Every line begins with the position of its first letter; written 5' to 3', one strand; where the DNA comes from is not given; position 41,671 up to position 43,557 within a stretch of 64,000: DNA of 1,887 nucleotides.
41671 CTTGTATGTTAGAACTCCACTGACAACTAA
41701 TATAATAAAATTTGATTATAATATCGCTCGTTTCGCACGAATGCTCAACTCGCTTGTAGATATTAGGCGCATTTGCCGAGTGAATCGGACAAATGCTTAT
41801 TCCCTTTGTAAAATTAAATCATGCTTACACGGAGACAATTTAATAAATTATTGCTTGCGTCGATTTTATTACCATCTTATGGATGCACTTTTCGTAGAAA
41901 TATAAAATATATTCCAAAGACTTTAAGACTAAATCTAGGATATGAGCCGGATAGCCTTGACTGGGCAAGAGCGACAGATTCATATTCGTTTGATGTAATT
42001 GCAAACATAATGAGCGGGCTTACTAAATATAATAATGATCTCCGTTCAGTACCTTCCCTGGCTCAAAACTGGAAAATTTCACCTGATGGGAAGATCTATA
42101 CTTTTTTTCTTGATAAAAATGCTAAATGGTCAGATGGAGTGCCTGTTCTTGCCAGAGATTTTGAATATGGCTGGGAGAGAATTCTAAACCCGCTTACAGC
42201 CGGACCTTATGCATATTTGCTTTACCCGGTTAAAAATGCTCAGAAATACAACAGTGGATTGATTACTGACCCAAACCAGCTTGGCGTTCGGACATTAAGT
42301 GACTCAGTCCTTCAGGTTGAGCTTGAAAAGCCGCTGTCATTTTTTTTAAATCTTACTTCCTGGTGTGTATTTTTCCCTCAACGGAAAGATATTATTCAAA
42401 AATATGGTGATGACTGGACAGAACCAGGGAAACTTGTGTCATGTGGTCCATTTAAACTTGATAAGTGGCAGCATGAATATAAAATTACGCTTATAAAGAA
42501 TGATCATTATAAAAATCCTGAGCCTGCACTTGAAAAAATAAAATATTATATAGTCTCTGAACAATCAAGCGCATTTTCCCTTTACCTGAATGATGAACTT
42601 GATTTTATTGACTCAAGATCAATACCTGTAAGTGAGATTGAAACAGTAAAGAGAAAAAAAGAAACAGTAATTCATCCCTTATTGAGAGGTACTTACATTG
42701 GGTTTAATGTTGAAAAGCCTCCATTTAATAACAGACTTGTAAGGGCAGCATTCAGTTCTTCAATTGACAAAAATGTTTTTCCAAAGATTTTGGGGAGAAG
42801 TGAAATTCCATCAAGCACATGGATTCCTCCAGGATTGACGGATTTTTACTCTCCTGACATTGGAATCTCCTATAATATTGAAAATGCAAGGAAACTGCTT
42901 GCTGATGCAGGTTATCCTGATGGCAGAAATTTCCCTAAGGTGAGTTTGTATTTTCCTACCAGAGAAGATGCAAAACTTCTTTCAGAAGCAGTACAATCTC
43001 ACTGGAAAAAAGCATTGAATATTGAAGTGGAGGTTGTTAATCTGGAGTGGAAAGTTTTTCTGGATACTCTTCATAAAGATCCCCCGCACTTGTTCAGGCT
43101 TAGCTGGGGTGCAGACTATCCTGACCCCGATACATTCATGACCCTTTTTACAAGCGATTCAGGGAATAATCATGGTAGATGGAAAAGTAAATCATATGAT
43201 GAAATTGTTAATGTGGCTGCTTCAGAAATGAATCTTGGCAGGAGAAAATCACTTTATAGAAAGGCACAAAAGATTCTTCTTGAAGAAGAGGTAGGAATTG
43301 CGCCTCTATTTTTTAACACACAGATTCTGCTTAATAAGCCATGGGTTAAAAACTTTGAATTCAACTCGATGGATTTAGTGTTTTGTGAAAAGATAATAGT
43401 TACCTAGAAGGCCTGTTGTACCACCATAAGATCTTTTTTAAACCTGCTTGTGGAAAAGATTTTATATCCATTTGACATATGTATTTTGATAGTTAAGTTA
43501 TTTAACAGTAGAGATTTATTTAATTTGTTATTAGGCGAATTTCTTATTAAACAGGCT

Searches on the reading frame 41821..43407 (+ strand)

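Call 61: search_protein_families(library=pfam, proteins=[window:41821-43407:+], max_evalue=0.0001)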
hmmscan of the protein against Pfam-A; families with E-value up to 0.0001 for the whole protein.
window:41821-43407:+ (528 aa): 1 family
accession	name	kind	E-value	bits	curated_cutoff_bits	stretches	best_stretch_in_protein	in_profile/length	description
PF00496.27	SBP_bac_5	-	5.8e-77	259.7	32.4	1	77-450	3-367/368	Bacterial extracellular solute-binding proteins, family 5 Middle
